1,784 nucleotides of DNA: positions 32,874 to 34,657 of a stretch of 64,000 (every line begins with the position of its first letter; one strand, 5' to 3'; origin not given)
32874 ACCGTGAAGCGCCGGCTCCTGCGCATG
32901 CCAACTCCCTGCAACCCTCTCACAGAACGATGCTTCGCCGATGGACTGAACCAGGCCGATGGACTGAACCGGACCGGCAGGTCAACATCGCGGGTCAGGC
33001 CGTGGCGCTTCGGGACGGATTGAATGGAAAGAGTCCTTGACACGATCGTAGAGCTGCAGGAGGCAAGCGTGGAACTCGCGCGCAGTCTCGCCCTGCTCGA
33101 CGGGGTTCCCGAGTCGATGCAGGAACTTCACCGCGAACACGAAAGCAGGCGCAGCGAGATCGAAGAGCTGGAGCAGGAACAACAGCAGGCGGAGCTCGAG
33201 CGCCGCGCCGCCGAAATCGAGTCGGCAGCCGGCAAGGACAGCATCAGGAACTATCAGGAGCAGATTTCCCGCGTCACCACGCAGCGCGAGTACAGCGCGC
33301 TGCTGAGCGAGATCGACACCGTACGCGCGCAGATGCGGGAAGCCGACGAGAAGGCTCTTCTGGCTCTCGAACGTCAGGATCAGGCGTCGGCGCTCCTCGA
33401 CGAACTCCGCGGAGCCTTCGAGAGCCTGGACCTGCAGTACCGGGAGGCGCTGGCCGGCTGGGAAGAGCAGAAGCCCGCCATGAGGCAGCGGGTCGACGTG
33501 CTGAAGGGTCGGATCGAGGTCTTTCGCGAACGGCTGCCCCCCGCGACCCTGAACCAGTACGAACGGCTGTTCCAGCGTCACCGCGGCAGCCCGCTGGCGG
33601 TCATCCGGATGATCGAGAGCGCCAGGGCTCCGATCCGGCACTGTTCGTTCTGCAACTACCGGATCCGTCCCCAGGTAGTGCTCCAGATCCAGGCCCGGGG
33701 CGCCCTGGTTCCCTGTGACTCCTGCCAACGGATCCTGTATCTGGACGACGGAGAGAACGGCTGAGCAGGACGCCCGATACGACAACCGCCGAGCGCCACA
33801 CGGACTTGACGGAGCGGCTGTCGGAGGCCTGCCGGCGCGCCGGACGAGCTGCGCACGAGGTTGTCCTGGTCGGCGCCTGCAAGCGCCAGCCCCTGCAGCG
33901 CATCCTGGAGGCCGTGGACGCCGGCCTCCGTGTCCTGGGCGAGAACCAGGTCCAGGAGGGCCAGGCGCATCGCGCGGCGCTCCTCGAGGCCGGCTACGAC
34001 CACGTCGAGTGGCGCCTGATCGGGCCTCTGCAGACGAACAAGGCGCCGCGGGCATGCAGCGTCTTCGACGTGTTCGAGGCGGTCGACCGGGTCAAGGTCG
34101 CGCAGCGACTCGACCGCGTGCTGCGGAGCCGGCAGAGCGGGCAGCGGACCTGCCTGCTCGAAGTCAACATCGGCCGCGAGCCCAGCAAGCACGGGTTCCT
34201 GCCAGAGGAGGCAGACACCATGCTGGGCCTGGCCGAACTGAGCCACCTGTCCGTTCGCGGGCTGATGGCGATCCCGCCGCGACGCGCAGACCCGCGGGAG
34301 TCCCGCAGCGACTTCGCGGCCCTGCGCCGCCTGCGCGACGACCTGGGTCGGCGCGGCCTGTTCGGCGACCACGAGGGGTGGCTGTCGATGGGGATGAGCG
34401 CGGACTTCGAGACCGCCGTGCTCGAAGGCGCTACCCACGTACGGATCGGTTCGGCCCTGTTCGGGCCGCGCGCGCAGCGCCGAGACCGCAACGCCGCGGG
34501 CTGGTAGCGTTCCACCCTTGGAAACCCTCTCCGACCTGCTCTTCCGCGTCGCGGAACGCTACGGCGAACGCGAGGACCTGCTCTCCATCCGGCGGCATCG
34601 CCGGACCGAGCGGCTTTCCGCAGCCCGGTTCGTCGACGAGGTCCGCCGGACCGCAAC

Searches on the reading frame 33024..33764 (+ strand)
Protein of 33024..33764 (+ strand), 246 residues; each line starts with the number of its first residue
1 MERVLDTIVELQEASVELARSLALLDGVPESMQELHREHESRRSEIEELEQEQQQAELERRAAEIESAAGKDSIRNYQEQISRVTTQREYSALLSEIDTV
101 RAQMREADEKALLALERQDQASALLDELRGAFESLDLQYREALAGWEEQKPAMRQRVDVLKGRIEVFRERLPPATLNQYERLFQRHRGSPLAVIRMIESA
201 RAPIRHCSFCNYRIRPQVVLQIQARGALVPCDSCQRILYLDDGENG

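Call 40: search_protein_families(library=pfam, proteins=[window:33024-33764:+], max_evalue=0.0001)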
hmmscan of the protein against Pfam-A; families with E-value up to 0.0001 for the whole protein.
window:33024-33764:+ (246 aa): 1 family
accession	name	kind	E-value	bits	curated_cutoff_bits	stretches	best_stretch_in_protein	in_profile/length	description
PF02591.20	Zn_ribbon_9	-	3.4e-06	27.5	29.1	1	207-238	2-33/33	C4-type zinc ribbon domain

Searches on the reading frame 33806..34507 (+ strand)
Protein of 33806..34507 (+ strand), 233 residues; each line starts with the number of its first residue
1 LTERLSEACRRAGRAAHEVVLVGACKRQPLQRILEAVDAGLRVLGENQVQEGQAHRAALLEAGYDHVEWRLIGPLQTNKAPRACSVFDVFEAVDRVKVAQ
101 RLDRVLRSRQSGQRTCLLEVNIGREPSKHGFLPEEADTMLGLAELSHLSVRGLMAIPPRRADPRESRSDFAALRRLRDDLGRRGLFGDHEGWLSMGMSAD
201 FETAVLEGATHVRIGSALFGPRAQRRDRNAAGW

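Call 40: search_protein_families(library=pfam, proteins=[window:33806-34507:+], max_evalue=0.0001)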
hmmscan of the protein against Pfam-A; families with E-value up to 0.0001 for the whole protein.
window:33806-34507:+ (233 aa): 1 family
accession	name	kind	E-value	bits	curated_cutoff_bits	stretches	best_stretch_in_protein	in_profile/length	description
PF01168.26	Ala_racemase_N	-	3.1e-16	60.2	24.1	1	30-221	36-218/220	Alanine racemase, N-terminal domain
